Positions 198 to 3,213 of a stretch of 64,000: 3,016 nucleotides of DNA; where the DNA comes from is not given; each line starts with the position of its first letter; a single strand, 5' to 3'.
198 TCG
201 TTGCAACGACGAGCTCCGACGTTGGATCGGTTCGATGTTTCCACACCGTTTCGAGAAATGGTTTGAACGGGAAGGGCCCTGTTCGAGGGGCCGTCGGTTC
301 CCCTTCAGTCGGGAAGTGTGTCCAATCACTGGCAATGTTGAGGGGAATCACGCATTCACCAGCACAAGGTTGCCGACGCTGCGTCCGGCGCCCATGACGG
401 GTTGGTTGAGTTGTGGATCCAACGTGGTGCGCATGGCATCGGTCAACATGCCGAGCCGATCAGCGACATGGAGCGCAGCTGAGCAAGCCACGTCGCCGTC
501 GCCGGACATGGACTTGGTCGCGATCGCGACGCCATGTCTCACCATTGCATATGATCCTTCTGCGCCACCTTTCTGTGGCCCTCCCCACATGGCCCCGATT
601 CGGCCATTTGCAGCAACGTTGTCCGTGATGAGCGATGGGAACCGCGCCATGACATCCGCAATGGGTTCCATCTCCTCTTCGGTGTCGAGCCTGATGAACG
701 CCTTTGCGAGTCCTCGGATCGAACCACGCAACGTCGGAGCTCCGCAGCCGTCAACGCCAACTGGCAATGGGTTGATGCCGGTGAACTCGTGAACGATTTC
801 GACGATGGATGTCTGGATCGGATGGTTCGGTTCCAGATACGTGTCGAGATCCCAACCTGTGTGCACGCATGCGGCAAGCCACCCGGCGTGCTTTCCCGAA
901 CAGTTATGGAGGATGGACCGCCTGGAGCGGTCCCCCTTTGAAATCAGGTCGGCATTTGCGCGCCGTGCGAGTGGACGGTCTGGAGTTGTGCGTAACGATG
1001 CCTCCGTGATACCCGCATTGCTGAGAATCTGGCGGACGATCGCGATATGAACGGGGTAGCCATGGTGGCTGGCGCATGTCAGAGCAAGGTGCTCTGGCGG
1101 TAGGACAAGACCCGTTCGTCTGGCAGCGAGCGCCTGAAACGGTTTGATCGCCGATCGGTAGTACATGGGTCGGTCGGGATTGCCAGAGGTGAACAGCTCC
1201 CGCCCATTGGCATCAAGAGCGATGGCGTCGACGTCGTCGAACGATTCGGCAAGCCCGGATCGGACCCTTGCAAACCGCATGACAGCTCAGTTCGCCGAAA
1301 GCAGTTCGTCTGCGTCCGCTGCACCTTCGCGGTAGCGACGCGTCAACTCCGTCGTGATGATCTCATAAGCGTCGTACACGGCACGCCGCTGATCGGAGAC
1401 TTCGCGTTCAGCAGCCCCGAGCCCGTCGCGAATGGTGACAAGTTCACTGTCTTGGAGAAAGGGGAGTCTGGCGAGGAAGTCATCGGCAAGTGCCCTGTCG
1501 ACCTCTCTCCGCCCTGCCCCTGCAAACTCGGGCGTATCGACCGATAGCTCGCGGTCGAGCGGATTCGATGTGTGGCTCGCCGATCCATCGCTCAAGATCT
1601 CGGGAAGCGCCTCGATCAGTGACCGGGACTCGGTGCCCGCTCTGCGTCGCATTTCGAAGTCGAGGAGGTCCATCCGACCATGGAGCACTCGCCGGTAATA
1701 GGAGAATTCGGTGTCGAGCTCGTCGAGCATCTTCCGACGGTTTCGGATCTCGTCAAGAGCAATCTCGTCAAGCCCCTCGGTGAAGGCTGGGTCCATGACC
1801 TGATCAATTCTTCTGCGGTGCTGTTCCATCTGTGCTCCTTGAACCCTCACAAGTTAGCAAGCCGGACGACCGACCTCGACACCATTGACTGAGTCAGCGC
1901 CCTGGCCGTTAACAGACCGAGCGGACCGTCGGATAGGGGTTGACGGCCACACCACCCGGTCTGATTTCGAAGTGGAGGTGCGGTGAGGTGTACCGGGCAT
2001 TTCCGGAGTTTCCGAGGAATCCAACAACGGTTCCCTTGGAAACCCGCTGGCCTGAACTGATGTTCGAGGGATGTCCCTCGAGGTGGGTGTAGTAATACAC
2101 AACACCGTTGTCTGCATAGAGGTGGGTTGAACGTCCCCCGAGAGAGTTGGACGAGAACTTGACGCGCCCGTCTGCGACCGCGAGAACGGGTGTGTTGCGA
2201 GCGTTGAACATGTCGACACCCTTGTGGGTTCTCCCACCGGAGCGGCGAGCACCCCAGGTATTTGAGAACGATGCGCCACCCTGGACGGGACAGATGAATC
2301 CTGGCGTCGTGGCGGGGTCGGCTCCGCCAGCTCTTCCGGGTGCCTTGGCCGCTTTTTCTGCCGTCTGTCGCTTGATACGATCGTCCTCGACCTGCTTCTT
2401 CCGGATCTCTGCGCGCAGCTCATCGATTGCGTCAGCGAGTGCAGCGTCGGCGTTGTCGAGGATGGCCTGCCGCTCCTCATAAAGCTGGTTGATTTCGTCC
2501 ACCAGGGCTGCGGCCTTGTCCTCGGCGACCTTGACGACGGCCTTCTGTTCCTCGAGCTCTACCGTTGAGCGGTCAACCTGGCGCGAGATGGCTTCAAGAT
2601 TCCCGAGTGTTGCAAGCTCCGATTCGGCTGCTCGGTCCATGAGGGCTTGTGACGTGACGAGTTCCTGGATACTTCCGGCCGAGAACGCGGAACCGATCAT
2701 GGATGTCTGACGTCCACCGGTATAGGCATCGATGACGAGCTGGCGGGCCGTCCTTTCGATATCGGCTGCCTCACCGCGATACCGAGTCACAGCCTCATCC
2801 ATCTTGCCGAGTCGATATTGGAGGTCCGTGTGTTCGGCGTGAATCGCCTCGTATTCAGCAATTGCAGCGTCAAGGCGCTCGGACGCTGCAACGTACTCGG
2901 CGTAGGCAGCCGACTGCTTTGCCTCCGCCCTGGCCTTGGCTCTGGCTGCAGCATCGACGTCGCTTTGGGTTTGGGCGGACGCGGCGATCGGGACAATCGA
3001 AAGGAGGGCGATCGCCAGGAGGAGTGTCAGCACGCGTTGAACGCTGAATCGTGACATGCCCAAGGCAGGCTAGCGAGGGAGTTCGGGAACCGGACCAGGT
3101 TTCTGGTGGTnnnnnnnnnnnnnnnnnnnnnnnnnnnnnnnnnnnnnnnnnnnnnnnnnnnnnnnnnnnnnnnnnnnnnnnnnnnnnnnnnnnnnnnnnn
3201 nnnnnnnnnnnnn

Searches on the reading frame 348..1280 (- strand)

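Call 3: search_protein_families(library=pfam, proteins=[window:348-1280:-], max_evalue=0.01)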
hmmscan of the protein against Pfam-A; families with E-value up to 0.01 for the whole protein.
window:348-1280:- (310 aa): 1 family
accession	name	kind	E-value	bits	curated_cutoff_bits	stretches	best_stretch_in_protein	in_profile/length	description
PF06089.17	Asparaginase_II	-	5.4e-77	259.3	25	1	6-305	4-320/322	L-asparaginase II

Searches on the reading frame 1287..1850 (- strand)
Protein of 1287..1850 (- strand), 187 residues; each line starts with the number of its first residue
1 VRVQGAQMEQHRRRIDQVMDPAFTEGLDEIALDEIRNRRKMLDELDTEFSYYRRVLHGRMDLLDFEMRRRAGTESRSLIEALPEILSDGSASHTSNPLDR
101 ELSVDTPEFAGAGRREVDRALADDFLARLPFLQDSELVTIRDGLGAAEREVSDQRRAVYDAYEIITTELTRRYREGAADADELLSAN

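Call 3: search_protein_families(library=pfam, proteins=[window:1287-1850:-], max_evalue=0.01)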
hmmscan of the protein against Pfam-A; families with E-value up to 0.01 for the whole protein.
window:1287-1850:- (187 aa): 1 family
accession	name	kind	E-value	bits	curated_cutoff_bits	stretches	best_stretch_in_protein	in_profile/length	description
PF22802.1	RsiG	-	1.5e-18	66.6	27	2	23-86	3-65/65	RsiG-like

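Call 4: search_protein_families(library=ncbifam, proteins=[window:1287-1850:-], max_evalue=0.01)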
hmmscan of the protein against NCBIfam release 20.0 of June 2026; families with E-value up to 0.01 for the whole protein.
window:1287-1850:- (187 aa): 0 families

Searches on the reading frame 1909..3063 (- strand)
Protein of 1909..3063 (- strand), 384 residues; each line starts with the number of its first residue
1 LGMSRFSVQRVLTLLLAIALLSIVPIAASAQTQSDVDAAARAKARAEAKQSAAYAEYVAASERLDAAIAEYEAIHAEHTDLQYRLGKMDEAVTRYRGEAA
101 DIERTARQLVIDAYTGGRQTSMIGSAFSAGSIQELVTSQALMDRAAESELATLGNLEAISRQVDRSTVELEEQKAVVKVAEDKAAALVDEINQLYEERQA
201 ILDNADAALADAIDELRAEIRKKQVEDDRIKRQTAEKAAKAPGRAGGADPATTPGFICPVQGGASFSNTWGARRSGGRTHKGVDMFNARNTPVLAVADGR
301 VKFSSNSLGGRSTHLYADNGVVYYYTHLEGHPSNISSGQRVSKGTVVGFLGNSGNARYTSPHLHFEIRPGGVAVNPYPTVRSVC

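Call 3: search_protein_families(library=pfam, proteins=[window:1909-3063:-], max_evalue=0.01)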
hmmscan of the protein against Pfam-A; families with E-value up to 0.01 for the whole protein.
window:1909-3063:- (384 aa): 1 family
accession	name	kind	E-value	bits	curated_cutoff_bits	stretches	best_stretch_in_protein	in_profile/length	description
PF01551.29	Peptidase_M23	-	1.8e-22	79.8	28.7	1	279-376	2-96/96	Peptidase family M23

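Call 4: search_protein_families(library=ncbifam, proteins=[window:1909-3063:-], max_evalue=0.01)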
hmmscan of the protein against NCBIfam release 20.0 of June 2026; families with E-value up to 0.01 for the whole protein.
window:1909-3063:- (384 aa): 13 families
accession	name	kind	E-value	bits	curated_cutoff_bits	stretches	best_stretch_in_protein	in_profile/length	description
NF052336.1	PdgHdaseHSB100310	equivalog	7.5e-12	45.2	500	1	251-370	30-144/316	peptidoglycan hydrolase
NF052530.1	Heli_ShapePgp3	exception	1.1e-11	44.4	300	1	280-378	167-262/270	peptidoglycan metallopeptidase Pgp3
NF008652.0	PRK11649.1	equivalog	3.9e-11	42.3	341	1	279-377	312-407/439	murein DD-endopeptidase MepM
NF053824.1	PdgNdpepShyC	equivalog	8.9e-11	41.3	700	1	278-376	294-389/429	peptidoglycan DD-endopeptidase ShyC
NF050804.1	CellDivDipMCaul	equivalog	2.9e-09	36.3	900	1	256-368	507-614/634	cell division endopeptidase DipM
NF053738.1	S2SprSpoIIQBc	equivalog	1.5e-08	34.6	250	1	281-377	123-220/232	stage II sporulation protein SpoIIQ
NF040883.1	amid_act_ActS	equivalog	4.6e-07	29.3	375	1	274-376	132-229/242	amidase activator ActS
NF008123.1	PRK10871.1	equivalog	5.1e-07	29.4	311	1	277-377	264-359/365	murein hydrolase activator NlpD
NF008644.1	PRK11637.1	equivalog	5.9e-07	28.8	270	1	139-378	164-381/385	murein hydrolase activator EnvC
NF053825.1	PdgNdpepShyA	equivalog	6.9e-07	28.3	700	1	279-376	295-389/425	peptidoglycan DD-endopeptidase ShyA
NF033930.1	pneumo_PspA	exception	2.9e-06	26.3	850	1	29-238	159-357/659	pneumococcal surface protein A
NF052529.1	PG_M23_Pgp6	exception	1.4e-05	24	600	1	280-376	335-428/452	peptidoglycan metallopeptidase Pgp6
NF004799.0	PRK06148.1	subfamily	0.00016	19.7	1128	1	278-367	439-537/1015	hypothetical protein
